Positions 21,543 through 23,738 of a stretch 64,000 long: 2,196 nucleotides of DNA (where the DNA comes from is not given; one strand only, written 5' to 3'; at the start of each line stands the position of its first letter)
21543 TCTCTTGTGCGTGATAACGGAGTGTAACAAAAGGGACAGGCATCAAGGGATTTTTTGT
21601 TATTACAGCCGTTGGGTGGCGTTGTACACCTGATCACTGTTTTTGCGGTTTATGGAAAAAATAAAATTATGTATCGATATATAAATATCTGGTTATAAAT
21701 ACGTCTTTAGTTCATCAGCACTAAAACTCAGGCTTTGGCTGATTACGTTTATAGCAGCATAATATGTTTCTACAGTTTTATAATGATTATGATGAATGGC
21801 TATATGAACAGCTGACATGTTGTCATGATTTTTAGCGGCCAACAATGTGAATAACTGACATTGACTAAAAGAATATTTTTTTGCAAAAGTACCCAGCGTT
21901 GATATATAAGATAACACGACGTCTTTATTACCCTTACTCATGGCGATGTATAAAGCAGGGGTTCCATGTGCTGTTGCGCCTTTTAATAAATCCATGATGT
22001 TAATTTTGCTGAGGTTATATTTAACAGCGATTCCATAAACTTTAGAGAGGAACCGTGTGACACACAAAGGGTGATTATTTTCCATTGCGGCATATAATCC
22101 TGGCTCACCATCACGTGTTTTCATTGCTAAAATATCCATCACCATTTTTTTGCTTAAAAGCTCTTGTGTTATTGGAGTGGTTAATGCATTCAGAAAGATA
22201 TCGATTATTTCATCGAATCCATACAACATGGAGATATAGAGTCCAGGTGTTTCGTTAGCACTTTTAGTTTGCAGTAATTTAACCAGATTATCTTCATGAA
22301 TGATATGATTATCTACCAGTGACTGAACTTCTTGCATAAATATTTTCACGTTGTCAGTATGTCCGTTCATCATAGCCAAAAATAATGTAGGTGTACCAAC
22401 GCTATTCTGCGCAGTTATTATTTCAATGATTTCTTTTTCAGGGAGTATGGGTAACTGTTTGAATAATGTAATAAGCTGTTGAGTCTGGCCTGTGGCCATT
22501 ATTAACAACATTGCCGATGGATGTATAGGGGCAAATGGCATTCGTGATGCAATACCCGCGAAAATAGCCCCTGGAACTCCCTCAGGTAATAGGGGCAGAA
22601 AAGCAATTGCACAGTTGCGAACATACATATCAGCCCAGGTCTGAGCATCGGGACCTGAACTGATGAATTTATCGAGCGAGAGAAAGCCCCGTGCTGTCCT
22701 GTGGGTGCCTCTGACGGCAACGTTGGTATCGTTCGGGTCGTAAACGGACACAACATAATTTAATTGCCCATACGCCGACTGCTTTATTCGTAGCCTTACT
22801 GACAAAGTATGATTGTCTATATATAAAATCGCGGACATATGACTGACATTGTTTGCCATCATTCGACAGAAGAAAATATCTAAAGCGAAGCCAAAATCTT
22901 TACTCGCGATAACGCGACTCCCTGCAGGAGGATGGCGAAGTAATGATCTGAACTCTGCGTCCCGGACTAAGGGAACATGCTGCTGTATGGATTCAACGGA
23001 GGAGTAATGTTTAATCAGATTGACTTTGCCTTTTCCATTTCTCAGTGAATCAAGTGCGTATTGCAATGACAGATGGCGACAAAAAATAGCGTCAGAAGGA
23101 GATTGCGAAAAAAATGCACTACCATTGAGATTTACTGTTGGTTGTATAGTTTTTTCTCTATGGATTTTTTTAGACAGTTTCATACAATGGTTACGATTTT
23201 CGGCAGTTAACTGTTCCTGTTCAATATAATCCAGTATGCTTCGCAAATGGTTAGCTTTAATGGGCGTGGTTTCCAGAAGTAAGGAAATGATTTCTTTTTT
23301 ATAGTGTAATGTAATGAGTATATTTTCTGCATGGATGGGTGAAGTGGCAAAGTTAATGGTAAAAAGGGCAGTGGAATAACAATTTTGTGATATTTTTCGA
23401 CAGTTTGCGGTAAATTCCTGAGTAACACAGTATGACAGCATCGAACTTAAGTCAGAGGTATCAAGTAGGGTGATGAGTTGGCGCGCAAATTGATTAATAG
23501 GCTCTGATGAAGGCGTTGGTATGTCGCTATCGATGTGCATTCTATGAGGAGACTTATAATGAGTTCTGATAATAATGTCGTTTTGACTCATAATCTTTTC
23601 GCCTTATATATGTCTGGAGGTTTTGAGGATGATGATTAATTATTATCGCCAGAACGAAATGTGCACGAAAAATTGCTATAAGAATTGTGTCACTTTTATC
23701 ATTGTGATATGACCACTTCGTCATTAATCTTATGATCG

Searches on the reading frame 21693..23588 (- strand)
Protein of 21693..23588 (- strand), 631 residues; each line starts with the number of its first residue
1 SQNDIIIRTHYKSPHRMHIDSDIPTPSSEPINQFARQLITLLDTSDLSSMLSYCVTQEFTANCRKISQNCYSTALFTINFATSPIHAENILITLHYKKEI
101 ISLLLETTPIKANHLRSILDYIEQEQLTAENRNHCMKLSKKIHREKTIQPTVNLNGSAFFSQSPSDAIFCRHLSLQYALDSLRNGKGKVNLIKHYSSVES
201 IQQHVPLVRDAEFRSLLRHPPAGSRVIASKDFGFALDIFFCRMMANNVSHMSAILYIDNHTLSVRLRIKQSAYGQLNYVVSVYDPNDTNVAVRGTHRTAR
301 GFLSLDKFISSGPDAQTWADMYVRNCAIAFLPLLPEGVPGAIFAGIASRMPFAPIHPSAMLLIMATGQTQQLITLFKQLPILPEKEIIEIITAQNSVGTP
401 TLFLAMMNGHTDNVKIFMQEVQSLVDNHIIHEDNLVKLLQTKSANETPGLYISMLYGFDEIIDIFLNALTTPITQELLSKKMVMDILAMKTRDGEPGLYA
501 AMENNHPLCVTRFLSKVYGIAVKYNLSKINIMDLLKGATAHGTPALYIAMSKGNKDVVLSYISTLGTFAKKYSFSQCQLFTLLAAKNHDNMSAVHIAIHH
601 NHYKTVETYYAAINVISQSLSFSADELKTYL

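Call 54: search_protein_families(library=phrogs, proteins=[window:21693-23588:-], max_evalue=0.00001)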
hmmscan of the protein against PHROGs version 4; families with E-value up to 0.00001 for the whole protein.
window:21693-23588:- (631 aa): 0 families

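Call 56: search_protein_families(library=padloc, proteins=[window:21693-23588:-], max_evalue=0.001)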
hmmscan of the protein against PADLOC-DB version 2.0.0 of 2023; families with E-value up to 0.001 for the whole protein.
window:21693-23588:- (631 aa): 0 families

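Call 57: search_protein_families(library=pfam, proteins=[window:21693-23588:-], max_evalue=0.001)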
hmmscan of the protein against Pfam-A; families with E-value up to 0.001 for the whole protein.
window:21693-23588:- (631 aa): 3 families
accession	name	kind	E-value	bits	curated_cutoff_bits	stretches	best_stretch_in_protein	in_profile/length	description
PF07906.18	Toxin_15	-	2e-45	156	25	1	145-395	27-278/278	ShET2 enterotoxin, N-terminal region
PF12796.13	Ank_2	-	2.3e-08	34.9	27.3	0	500-607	4-77/90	Ankyrin repeats (3 copies)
PF13637.12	Ank_4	-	0.00081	20.1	22.7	0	548-607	3-47/50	Ankyrin repeats (many copies)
